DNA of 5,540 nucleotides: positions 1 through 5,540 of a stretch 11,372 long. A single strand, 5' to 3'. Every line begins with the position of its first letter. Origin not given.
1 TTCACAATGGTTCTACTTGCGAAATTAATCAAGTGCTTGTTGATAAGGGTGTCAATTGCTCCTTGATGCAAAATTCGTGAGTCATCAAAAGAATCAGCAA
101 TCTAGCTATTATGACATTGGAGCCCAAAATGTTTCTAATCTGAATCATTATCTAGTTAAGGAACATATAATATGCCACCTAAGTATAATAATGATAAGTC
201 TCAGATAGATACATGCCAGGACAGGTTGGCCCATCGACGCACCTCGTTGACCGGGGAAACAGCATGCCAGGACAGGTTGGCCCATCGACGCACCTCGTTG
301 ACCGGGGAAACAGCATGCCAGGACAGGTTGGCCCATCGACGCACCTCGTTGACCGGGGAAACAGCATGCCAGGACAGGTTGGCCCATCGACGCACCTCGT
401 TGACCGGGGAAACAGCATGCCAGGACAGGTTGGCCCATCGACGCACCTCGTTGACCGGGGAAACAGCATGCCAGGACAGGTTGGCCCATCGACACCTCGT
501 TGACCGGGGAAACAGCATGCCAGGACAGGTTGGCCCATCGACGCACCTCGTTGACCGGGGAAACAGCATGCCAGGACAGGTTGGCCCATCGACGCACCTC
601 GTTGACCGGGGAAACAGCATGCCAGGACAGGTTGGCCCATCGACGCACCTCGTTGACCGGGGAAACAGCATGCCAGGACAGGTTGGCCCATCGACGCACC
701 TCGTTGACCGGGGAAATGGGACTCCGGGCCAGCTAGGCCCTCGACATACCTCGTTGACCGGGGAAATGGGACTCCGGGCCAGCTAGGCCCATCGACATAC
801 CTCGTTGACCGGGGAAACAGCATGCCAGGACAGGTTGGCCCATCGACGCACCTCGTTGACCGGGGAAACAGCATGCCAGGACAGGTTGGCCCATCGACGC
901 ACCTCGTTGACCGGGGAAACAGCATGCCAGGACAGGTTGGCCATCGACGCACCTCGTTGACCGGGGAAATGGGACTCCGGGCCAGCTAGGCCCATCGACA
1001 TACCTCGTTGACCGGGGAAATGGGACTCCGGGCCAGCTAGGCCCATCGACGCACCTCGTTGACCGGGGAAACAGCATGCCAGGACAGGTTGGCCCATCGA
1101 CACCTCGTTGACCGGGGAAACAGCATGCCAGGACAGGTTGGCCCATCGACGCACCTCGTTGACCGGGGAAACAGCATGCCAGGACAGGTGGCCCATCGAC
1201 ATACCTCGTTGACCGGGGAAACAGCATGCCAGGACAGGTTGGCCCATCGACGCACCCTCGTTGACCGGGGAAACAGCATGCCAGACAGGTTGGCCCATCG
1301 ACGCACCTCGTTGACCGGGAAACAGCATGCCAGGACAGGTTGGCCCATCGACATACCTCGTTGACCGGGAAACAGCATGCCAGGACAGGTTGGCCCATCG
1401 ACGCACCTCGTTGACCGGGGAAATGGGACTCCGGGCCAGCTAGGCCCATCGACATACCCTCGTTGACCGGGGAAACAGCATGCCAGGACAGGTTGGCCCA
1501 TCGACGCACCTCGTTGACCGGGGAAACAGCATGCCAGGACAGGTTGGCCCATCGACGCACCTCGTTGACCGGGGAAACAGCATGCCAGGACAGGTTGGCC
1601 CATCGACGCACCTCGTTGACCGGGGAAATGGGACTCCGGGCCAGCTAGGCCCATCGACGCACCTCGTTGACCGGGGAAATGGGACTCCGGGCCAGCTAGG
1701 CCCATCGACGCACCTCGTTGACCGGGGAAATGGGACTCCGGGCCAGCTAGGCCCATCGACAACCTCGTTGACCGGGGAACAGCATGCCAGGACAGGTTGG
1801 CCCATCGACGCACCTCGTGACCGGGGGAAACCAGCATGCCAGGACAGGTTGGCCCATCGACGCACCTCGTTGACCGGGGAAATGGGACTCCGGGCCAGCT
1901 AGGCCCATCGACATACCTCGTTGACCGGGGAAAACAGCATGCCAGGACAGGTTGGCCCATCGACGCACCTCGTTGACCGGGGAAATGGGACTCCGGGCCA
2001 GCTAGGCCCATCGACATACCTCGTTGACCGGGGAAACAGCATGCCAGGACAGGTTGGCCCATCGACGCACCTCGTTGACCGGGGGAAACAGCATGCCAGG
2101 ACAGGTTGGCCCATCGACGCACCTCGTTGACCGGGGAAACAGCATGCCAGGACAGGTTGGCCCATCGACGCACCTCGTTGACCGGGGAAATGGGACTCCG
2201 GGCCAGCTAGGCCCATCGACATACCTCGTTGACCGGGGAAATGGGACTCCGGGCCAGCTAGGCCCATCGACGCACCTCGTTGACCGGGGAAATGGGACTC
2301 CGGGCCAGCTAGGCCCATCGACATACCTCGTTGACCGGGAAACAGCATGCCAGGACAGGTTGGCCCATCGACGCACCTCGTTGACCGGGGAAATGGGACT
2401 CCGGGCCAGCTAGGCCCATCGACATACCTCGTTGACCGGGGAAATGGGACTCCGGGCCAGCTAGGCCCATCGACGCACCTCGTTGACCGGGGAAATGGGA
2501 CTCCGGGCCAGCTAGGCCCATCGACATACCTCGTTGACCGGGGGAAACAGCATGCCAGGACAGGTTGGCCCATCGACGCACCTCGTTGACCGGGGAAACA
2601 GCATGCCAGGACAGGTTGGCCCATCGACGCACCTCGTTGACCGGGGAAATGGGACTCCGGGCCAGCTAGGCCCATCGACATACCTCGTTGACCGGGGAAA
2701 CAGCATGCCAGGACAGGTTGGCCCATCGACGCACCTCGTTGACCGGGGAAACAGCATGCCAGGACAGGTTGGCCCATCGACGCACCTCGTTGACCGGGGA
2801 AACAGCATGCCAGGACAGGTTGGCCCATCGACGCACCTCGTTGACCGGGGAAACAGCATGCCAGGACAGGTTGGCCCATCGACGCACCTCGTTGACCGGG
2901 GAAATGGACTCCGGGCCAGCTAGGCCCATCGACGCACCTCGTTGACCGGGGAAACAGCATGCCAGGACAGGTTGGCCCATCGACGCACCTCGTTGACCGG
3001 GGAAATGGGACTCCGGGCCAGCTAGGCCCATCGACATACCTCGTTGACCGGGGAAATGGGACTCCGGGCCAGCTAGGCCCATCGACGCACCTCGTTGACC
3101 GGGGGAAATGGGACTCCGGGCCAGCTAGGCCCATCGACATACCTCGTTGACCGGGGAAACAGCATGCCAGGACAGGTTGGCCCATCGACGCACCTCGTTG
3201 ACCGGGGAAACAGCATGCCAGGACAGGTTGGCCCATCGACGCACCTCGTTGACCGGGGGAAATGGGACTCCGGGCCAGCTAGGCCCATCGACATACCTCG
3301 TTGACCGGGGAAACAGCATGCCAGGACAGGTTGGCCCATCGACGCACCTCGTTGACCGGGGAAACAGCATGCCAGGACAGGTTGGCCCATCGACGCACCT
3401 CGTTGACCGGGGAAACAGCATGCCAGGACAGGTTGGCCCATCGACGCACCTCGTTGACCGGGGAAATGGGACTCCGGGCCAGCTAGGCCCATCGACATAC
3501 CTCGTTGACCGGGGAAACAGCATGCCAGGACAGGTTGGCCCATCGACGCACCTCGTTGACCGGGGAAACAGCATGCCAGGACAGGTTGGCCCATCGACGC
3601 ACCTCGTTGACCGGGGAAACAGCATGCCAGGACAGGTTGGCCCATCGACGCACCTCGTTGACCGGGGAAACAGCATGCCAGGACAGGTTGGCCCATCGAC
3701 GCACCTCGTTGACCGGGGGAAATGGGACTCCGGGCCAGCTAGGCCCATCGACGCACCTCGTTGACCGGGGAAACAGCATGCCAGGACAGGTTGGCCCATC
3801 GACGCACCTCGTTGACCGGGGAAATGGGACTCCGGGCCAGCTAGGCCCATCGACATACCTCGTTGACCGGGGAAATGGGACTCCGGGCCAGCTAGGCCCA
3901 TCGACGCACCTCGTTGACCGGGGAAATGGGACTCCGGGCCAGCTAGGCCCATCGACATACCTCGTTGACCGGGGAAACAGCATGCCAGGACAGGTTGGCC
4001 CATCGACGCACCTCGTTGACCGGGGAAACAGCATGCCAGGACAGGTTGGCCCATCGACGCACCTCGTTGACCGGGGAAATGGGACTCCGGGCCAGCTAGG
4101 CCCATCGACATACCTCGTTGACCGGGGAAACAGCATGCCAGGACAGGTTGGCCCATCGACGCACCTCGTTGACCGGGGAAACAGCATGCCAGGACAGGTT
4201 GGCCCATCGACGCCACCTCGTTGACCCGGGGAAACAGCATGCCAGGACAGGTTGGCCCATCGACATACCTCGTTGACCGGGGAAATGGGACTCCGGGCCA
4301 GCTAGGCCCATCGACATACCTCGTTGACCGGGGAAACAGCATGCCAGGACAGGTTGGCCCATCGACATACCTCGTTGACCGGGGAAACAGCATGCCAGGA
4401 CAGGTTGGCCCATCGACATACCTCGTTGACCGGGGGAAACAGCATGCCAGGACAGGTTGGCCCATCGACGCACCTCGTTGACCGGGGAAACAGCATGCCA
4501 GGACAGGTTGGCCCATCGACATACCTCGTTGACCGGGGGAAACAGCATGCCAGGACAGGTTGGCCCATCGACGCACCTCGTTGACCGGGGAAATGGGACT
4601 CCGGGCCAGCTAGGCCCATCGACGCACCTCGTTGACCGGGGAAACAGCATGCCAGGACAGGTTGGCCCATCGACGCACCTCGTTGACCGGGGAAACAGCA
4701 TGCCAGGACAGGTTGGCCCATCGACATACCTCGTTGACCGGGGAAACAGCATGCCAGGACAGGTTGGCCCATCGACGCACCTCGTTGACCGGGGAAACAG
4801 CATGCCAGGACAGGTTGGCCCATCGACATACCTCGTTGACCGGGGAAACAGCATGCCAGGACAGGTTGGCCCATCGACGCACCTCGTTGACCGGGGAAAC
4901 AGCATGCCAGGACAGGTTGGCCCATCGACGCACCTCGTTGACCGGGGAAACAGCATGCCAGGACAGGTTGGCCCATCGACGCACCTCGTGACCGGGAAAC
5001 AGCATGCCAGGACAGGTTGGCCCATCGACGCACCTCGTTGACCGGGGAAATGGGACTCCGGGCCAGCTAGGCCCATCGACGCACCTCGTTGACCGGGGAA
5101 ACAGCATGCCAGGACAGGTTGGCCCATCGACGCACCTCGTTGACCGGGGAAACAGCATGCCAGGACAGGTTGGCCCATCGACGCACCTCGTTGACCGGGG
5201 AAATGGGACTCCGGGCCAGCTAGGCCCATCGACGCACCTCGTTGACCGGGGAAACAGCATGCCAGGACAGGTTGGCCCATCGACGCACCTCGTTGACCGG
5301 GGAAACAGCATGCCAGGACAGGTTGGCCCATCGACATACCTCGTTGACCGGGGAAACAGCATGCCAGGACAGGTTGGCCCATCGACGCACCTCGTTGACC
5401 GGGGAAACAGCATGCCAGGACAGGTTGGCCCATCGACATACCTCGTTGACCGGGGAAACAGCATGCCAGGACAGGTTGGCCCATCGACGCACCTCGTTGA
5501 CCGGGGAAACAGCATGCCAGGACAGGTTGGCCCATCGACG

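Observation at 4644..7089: Exact 27-monomer (1377 bp) periodicity: nested higher-order repeat or segmental duplication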

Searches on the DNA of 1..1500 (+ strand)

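Call 11: search_dna_similar(query=window:1-1200:+, collection=phages, mode=distant)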
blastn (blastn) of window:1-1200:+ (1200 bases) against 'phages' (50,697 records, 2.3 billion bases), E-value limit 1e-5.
No match.

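Call 15: search_rna_families(source=window, start=1, end=1500, threshold=evalue, max_evalue=1)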
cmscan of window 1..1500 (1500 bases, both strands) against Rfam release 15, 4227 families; matches with E-value up to 1: 0.
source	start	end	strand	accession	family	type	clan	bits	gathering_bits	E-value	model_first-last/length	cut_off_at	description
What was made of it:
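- Tried and rejected: Rfam gave no match on 1-1500 (call 15).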

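Call 17: search_dna_similar(query=window:1-1200:+, collection=plasmids, mode=distant)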
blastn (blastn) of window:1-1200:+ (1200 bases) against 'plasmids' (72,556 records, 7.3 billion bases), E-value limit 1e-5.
No match.
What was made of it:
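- Tried and rejected: BLAST against phages and plasmids found nothing (calls 11, 17).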

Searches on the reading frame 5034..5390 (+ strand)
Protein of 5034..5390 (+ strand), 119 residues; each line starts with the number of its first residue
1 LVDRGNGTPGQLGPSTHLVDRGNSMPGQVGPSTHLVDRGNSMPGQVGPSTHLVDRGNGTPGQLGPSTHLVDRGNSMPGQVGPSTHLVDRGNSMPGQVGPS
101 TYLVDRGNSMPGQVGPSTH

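Call 21: find_related_loci(query=window:5034-5390:+, collection=metagenome_contigs, flank=5000)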
Query seq(119 aa) (119 aa) in metagenome_contigs; peptide patterns used: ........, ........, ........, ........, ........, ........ (x = any residue, [..] = any of these).
179 stretches matched a pattern, but none encodes a relative of the query by tblastn (E <= 1e-3).
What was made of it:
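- Tried and rejected: A back-translated search of metagenome contigs found nothing (call 21).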
